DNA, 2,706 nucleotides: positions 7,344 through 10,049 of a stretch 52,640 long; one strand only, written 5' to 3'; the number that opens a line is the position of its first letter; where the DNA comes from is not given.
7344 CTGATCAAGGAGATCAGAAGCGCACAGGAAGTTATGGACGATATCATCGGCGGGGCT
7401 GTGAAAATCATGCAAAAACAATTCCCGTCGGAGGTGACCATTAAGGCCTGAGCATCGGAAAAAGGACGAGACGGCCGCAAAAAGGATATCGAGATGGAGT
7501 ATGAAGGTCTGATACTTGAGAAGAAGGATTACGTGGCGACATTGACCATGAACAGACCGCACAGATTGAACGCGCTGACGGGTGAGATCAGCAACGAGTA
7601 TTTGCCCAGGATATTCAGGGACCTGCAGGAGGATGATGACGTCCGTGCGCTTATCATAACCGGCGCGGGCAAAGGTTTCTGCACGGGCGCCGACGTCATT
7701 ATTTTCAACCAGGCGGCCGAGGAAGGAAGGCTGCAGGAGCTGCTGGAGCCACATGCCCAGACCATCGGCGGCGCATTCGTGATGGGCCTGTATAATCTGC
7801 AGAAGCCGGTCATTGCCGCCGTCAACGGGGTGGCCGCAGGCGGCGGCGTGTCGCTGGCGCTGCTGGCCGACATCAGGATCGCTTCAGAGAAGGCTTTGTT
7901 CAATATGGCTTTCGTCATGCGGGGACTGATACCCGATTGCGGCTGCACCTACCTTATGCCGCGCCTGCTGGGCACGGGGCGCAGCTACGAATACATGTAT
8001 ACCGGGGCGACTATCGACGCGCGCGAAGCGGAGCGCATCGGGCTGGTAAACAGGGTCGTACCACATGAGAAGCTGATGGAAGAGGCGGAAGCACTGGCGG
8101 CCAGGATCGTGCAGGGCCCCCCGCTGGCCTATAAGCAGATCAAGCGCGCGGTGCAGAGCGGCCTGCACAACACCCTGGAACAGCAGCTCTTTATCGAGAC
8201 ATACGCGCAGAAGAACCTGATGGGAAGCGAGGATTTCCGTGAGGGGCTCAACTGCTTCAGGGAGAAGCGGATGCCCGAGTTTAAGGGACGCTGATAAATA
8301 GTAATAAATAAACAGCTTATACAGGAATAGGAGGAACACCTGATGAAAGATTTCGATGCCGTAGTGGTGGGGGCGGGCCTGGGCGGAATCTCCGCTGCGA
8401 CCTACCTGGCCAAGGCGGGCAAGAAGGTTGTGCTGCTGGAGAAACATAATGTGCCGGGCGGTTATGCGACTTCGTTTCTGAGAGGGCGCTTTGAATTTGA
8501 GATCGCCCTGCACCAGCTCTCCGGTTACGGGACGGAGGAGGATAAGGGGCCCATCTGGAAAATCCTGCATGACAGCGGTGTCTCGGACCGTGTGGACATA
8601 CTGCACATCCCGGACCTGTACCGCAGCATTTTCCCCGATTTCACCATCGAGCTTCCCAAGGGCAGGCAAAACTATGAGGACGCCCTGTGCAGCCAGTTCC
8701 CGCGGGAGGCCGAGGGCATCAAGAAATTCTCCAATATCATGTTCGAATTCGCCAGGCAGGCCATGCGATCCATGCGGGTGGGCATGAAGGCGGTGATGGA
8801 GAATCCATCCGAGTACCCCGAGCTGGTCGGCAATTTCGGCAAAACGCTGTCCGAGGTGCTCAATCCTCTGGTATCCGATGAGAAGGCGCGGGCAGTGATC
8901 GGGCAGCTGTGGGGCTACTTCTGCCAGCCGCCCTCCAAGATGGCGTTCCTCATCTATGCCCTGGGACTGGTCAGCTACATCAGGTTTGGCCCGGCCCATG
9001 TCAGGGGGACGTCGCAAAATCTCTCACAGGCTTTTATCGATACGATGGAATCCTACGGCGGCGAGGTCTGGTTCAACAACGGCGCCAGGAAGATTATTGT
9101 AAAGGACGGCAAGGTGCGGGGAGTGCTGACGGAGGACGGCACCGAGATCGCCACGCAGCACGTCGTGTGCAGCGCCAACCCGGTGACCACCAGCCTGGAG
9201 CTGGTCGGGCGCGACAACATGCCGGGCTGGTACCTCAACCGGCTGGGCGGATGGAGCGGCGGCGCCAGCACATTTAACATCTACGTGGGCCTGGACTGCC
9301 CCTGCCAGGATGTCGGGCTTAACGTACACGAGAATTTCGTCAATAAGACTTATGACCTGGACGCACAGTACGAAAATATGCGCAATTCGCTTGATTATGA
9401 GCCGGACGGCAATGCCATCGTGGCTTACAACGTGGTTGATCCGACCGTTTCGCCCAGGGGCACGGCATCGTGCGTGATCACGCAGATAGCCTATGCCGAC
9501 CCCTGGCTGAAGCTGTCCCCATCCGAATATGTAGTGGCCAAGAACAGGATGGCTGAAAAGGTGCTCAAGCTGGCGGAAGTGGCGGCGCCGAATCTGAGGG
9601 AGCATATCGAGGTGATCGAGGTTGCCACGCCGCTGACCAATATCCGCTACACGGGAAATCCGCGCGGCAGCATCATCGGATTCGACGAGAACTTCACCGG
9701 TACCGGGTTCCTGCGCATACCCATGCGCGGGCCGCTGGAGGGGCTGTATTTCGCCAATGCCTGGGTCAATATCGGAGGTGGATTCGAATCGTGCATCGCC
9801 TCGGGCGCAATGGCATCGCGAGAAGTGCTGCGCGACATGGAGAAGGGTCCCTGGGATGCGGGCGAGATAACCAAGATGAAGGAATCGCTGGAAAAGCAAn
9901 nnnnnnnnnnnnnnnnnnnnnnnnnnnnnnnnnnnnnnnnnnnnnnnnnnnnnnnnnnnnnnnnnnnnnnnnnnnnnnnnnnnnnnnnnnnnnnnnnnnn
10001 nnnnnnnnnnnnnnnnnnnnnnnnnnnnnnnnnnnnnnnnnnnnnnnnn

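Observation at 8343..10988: Unusual single-polypeptide fusion of a CrtI-family flavoenzyme with an FNR-like reductase and a 2Fe-2S ferredoxin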

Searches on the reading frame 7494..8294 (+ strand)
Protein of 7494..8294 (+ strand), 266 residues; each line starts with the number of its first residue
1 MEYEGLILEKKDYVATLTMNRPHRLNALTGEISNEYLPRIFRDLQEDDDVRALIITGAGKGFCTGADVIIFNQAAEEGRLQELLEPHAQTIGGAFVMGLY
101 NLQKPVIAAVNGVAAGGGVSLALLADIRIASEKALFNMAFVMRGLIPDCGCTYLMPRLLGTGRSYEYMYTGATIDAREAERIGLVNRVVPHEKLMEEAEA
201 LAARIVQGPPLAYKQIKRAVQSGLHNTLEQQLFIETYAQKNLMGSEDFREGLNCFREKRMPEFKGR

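Call 3: search_protein_families(library=pfam, proteins=[window:7494-8294:+], max_evalue=0.01)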
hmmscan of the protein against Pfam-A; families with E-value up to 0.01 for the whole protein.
window:7494-8294:+ (266 aa): 3 families
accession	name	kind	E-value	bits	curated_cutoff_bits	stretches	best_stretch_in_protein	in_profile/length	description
PF00378.25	ECH_1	-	6.5e-59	199.7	27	1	10-265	2-250/251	Enoyl-CoA hydratase/isomerase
PF16113.10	ECH_2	-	1.5e-37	130.3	27.2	1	15-203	2-186/335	Enoyl-CoA hydratase/isomerase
PF01343.23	Peptidase_S49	-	0.0041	17.5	24.9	0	103-135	6-38/154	Peptidase family S49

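Call 4: search_protein_families(library=ncbifam, proteins=[window:7494-8294:+], max_evalue=0.01)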
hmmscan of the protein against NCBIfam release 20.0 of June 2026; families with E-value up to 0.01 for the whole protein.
window:7494-8294:+ (266 aa): 73 families (the best 25 are shown)
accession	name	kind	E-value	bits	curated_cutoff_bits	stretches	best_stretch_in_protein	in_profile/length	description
NF006699.0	PRK09245.1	subfamily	1.5e-64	217.8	354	1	6-266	5-266/266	crotonase/enoyl-CoA hydratase family protein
TIGR02280.1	PaaB1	equivalog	1.8e-64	217.7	345.15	1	8-266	3-256/256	2-(1,2-epoxy-1,2-dihydrophenyl)acetyl-CoA isomerase PaaG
NF004635.0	PRK05981.1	equivalog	4.4e-64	216.6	351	1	1-266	1-266/266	enoyl-CoA hydratase/isomerase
NF006107.0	PRK08258.1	equivalog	2.7e-63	213.8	330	1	6-266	19-277/277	enoyl-CoA hydratase family protein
NF004475.0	PRK05809.1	subfamily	2.2e-61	207.6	394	1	1-266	1-260/260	short-chain-enoyl-CoA hydratase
NF051848.1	EnCoAHydtEchA19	equivalog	1.1e-60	205.4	400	1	7-266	3-258/258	enoyl-CoA hydratase EchA19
NF006109.0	PRK08260.1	subfamily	4.7e-60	203.3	320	1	1-265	1-277/296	enoyl-CoA hydratase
NF005802.0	PRK07657.1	equivalog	1.5e-59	201.7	363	1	11-265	11-259/260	enoyl-CoA hydratase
NF004857.0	PRK06210.1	equivalog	2.6e-58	197.6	341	1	3-265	7-274/275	enoyl-CoA hydratase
NF004634.0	PRK05980.1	equivalog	6e-56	189.7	375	1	6-265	5-262/263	crotonase/enoyl-CoA hydratase family protein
NF006007.0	PRK08138.1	subfamily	3.8e-55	187.1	355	1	9-266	13-261/261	enoyl-CoA hydratase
NF004725.0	PRK06072.1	equivalog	5e-54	183.6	293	1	7-266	3-248/248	enoyl-CoA hydratase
NF004840.0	PRK06190.1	equivalog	3.7e-53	180.8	253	1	6-245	6-238/260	enoyl-CoA hydratase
NF004781.0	PRK06127.1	subfamily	4.7e-52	177.3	291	1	5-266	12-269/269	enoyl-CoA hydratase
NF004517.0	PRK05862.1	equivalog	5.2e-52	176.9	396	1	1-265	1-256/257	enoyl-CoA hydratase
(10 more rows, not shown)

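Call 53: search_solved_structures(query=window:7494-8291:+, max_evalue=1e-30, show_alignments=3)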
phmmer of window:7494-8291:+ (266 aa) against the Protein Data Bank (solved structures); distinct sequences matched with E-value up to 1e-30: 51.
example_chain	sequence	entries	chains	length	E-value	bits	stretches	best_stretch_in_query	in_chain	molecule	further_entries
6sl9_AAA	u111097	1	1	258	1.5e-56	194.8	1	6-266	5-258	Enoyl-CoA hydratase/carnithine racemase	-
6slb_AAA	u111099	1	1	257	1.6e-56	194.7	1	6-266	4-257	Enoyl-CoA hydratase/carnithine racemase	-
3hrx_A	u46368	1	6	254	3.4e-56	193.6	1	7-266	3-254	Probable enoyl-CoA hydratase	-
6sla_AAA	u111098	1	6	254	1.5e-55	191.5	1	7-266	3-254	Enoyl-CoA hydratase/carnithine racemase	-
5zai_A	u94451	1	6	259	4.7e-50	173.5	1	1-266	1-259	3-hydroxypropionyl-coenzyme A dehydratase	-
4fzw_C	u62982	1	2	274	7.8e-50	172.8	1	12-266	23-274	1,2-epoxyphenylacetyl-CoA isomerase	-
2ej5_A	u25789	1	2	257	4.2e-48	167.1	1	3-265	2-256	Enoyl-CoA hydratase subunit II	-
5xzd_A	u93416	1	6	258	9.2e-48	166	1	1-265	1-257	Enoyl-CoA hydratase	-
3sll_A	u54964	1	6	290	1.2e-47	165.6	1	11-265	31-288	Probable enoyl-CoA hydratase/isomerase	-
9qwv_A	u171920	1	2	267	1.8e-46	161.8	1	10-265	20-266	Enoyl-CoA hydratase, mitochondrial, putative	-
5z7r_A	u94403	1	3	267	7.3e-44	153.2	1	1-264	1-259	Short-chain-enoyl-CoA hydratase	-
3kqf_A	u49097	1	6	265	2.5e-43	151.5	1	13-265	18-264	Enoyl-CoA hydratase/isomerase family protein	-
5e0n_X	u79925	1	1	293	3e-43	151.2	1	11-263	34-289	Enoyl-CoA hydratase/isomerase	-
3rsi_A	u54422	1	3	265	4.3e-43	150.7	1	6-266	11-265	Putative enoyl-CoA hydratase/isomerase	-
2pbp_A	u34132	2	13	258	8.7e-43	149.7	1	8-266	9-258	Enoyl-CoA hydratase subunit I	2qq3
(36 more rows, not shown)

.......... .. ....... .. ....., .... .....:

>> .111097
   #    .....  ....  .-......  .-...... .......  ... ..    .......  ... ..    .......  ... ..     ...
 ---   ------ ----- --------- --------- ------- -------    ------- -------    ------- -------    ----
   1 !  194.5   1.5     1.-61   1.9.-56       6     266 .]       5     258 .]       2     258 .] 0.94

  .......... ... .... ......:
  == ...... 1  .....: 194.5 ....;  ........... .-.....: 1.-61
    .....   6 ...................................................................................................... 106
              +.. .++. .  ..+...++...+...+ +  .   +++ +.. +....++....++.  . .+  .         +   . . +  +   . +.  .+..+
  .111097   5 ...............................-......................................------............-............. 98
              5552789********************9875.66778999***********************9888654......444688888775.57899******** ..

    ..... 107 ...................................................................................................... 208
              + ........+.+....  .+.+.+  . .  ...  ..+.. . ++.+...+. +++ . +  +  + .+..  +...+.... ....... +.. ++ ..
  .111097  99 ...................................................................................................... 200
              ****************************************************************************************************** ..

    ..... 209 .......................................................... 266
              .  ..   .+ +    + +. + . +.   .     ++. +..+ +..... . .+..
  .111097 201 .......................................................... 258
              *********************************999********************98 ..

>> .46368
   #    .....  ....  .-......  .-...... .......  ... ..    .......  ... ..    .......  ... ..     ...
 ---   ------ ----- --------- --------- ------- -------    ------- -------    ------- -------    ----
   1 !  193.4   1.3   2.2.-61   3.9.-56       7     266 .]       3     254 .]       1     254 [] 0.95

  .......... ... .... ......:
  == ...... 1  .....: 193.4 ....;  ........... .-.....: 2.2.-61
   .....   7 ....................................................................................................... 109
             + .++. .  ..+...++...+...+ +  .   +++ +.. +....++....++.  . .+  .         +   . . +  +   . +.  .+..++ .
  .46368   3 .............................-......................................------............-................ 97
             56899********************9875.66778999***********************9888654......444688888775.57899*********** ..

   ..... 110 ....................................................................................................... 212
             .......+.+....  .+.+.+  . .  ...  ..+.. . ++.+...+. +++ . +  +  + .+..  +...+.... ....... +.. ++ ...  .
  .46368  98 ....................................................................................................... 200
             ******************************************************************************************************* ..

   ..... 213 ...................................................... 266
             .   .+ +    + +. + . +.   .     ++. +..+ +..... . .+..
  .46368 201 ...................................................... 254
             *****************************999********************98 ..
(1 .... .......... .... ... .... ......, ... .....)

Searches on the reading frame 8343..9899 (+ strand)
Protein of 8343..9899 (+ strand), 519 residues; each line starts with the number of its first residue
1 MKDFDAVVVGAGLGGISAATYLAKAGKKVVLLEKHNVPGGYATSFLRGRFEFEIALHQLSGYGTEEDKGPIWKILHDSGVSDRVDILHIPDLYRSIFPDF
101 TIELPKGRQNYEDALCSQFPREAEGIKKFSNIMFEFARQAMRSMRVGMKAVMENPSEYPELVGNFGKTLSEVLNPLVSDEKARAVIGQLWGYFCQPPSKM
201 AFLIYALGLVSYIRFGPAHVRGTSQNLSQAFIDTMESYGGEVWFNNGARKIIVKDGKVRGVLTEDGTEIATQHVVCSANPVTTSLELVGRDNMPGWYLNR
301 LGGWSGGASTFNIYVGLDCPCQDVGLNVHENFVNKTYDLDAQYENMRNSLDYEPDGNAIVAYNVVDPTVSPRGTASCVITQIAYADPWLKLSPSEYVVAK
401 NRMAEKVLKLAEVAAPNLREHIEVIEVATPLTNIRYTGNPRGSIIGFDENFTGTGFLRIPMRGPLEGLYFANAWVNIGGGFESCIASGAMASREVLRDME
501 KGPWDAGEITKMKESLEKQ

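Call 38: search_solved_structures(query=window:8343-9899:+, max_evalue=0.01, show_alignments=2)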
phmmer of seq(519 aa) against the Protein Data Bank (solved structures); distinct sequences matched with E-value up to 0.01: 46.
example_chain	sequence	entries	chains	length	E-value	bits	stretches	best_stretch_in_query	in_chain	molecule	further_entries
4dgk_A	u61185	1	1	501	1.2e-12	50.4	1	7-499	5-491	Phytoene dehydrogenase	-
4rep_A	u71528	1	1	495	9.1e-12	47.5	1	215-492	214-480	Gamma-carotene desaturase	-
5mog_A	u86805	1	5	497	5.8e-10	41.6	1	3-57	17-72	Phytoene dehydrogenase, chloroplastic/chromoplastic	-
3nrn_A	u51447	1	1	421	9.4e-06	27.7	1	6-76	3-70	uncharacterized protein PF1083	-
3ka7_A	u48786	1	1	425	1.4e-05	27.2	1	6-59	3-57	Oxidoreductase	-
4ntd_A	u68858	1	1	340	0.00011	24.2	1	4-72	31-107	Thioredoxin reductase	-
4y4m_A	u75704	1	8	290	0.0002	23.3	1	3-40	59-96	Putative ribose 1,5-bisphosphate isomerase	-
4y4n_A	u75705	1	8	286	0.00032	22.6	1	3-41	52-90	Putative ribose 1,5-bisphosphate isomerase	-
4xgk_A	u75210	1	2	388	0.00058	21.8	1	1-73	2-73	UDP-galactopyranose mutase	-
5eqf_A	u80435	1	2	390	0.00058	21.8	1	1-73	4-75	UDP-galactopyranose mutase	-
5br7_A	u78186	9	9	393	0.00059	21.7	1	1-73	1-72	UDP-galactopyranose mutase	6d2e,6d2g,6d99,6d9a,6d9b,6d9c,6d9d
3cty_A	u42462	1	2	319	0.0007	21.5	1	2-41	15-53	Thioredoxin reductase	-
5mh4_A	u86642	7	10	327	0.00087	21.2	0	2-43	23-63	Thioredoxin reductase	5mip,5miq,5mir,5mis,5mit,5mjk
7koe_C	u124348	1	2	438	0.0011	20.8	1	3-40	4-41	Electron transfer flavoprotein-quinone oxidoreductase FixC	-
4gcm_A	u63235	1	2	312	0.0012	20.7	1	3-42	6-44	Thioredoxin reductase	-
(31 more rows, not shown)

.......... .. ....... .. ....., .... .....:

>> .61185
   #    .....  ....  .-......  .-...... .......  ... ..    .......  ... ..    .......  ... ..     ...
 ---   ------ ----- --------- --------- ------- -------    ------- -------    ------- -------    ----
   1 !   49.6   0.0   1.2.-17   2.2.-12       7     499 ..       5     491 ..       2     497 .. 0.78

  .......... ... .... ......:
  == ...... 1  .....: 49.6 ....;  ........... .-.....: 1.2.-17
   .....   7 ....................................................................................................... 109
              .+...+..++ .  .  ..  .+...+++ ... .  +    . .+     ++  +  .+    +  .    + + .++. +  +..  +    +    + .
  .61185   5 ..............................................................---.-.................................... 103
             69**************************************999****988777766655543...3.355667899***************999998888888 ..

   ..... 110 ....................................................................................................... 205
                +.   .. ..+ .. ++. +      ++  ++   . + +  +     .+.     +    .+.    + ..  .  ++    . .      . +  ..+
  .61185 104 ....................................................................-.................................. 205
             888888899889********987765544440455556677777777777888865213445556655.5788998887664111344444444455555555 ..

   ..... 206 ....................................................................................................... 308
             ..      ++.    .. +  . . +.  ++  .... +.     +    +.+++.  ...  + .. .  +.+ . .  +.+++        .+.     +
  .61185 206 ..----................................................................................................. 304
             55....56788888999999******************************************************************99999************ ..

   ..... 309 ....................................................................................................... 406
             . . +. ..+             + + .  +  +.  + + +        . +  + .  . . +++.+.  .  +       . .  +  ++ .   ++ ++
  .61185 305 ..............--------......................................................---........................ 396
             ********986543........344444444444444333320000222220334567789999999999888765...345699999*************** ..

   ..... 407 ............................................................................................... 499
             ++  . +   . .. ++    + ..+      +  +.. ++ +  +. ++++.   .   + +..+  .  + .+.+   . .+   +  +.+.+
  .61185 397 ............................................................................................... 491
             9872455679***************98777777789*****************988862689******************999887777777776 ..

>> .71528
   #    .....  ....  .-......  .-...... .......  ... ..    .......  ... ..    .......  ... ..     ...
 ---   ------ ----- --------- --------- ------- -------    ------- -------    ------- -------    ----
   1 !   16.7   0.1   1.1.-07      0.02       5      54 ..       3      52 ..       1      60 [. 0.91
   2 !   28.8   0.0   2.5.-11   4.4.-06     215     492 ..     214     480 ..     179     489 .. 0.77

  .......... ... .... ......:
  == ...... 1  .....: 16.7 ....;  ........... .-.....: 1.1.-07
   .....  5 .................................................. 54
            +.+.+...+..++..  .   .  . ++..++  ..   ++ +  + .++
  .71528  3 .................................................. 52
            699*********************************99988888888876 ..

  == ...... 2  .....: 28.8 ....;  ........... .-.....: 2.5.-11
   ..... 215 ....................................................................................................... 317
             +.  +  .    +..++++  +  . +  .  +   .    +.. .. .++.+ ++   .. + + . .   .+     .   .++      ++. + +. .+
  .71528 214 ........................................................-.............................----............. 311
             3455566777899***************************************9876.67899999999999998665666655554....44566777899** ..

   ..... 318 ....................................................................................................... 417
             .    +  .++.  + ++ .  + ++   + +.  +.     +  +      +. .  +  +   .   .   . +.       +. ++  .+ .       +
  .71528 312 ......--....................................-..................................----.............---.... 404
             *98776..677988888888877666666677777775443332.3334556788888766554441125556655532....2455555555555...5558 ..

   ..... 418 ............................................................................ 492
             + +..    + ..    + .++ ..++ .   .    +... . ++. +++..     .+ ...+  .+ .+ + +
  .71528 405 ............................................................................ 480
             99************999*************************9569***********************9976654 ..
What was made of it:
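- On CrtI / phytoene desaturase superfamily (COG1233, amine-oxidase fold): The domain aligns to CrtI 4dgk over residues 7-499 (call 38).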
